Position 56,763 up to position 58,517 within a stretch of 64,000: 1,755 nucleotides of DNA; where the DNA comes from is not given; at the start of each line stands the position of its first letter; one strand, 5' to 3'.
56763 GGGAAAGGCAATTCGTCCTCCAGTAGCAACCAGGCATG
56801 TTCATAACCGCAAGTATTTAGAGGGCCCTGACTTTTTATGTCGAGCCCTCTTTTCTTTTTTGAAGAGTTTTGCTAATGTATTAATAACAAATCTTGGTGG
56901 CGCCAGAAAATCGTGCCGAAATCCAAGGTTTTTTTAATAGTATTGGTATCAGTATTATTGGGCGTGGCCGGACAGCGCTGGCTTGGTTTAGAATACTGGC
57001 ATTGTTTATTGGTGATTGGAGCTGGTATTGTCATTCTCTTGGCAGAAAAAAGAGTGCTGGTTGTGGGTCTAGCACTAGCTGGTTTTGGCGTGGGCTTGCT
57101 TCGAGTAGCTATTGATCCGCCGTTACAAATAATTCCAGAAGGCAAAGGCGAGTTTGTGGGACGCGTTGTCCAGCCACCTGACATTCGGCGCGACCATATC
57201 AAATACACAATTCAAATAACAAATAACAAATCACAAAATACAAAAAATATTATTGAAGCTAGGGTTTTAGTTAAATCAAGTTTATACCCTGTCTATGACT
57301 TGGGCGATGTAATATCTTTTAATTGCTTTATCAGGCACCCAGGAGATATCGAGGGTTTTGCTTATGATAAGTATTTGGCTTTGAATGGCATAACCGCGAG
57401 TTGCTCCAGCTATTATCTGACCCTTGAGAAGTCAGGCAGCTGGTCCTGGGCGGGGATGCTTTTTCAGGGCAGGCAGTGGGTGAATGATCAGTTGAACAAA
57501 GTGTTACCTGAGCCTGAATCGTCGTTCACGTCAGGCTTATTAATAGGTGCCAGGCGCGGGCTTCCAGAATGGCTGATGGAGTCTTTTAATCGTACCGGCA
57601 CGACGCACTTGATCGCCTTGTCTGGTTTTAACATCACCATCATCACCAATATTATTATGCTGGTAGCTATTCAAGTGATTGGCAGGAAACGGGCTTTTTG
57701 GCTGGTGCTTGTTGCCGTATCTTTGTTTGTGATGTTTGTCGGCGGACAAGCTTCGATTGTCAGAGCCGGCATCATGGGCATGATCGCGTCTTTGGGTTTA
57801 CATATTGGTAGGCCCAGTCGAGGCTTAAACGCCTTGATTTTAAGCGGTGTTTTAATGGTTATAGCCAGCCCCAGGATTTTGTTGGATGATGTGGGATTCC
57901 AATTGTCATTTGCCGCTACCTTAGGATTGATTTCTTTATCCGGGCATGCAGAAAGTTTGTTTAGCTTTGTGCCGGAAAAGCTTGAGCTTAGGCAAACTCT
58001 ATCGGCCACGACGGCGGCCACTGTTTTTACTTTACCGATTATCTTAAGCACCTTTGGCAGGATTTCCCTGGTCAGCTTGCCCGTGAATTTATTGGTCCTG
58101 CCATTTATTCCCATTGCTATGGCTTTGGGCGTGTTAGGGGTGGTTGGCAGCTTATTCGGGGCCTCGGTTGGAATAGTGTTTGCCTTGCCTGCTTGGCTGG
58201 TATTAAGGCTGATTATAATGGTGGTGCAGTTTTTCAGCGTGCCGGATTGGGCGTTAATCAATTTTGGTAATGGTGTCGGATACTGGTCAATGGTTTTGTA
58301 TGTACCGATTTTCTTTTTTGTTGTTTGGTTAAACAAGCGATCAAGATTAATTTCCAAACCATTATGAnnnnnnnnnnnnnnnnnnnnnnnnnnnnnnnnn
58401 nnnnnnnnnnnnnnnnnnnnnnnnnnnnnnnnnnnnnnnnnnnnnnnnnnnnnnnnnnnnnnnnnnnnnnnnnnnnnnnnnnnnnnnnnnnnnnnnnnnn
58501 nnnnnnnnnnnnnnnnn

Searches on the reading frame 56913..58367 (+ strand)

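Call 29: search_protein_families(library=pfam, proteins=[window:56913-58367:+], max_evalue=0.001)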
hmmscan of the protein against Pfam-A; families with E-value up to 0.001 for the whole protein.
window:56913-58367:+ (484 aa): 2 families
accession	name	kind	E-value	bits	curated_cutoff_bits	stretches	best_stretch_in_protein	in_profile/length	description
PF03772.21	Competence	-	2.4e-45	155.4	23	1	209-475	1-269/270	Competence protein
PF13567.11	DUF4131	-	7.8e-07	29.4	31.6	1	28-163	7-156/165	Domain of unknown function (DUF4131)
